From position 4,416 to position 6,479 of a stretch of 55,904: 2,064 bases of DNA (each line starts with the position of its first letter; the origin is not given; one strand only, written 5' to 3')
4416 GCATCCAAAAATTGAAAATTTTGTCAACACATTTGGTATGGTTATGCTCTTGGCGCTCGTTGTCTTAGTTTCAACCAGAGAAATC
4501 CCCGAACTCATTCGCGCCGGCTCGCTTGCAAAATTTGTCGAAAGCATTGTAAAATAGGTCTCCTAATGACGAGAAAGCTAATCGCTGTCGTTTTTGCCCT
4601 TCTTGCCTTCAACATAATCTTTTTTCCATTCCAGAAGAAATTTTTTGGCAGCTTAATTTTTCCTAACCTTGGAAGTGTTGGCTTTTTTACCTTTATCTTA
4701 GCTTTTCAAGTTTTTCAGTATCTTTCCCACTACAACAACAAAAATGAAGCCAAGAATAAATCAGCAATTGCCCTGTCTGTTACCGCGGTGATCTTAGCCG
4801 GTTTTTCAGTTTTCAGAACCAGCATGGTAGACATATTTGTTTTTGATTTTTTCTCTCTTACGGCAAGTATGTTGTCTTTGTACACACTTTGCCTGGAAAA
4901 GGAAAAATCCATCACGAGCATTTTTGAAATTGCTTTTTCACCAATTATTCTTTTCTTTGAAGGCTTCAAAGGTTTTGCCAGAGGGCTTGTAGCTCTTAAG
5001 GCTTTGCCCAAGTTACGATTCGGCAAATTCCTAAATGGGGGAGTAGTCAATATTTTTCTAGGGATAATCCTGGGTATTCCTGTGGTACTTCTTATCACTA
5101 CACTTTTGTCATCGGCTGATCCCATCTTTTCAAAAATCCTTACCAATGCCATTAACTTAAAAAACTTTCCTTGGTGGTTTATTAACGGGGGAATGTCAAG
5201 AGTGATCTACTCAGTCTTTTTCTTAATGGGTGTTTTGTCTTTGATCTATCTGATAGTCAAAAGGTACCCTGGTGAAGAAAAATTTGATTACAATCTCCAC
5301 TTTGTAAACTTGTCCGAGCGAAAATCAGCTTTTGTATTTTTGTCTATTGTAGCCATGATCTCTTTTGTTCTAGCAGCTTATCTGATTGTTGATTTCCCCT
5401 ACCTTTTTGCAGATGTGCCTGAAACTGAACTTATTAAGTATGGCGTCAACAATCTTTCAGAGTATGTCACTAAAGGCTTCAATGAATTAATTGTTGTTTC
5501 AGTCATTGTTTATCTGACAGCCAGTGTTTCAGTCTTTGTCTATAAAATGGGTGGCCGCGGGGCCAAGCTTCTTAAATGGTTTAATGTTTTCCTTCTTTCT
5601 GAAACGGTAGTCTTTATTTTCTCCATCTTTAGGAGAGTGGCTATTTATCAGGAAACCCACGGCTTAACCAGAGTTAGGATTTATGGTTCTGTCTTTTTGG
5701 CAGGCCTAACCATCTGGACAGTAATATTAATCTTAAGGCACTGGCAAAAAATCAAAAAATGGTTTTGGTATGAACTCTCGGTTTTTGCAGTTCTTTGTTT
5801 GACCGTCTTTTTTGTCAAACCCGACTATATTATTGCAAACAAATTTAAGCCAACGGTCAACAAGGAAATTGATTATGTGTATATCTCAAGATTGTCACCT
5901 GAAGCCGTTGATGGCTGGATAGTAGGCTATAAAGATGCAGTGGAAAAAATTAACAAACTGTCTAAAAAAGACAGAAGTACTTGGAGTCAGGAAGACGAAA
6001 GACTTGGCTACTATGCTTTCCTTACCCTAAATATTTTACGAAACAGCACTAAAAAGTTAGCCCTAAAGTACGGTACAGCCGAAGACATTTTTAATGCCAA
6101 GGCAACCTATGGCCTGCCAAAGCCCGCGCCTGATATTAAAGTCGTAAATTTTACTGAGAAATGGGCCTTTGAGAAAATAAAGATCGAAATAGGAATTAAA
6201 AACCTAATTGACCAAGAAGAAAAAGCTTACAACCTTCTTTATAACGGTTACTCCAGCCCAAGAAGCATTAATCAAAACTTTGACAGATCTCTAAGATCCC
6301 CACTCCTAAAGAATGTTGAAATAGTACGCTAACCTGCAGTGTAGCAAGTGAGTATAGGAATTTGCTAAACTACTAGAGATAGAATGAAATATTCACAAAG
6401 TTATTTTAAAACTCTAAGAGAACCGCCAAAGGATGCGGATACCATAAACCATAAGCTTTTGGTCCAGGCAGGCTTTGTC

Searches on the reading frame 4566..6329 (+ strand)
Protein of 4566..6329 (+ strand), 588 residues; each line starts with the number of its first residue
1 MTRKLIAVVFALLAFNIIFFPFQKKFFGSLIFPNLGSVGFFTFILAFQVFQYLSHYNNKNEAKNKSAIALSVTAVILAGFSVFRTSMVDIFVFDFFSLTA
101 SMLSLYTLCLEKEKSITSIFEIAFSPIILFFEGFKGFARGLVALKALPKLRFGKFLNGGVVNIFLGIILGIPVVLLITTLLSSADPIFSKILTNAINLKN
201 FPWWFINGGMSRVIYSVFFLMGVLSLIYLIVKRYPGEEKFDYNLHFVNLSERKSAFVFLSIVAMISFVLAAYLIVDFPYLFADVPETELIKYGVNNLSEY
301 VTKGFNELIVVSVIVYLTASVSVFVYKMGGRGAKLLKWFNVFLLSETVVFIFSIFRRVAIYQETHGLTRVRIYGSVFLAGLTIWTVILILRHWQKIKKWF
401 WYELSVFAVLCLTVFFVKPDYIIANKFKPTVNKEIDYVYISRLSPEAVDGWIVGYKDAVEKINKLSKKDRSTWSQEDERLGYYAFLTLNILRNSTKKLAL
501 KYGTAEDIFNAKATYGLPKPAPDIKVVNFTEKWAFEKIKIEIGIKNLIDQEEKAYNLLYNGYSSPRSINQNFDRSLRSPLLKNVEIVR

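Call 50: search_protein_families(library=pfam, proteins=[window:4566-6329:+], max_evalue=0.00001)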
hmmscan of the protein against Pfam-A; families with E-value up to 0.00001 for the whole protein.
window:4566-6329:+ (588 aa): 1 family
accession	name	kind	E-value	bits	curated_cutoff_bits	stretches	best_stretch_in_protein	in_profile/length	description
PF13687.11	DUF4153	-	6e-37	128.1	27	1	73-449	2-368/373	Domain of unknown function (DUF4153)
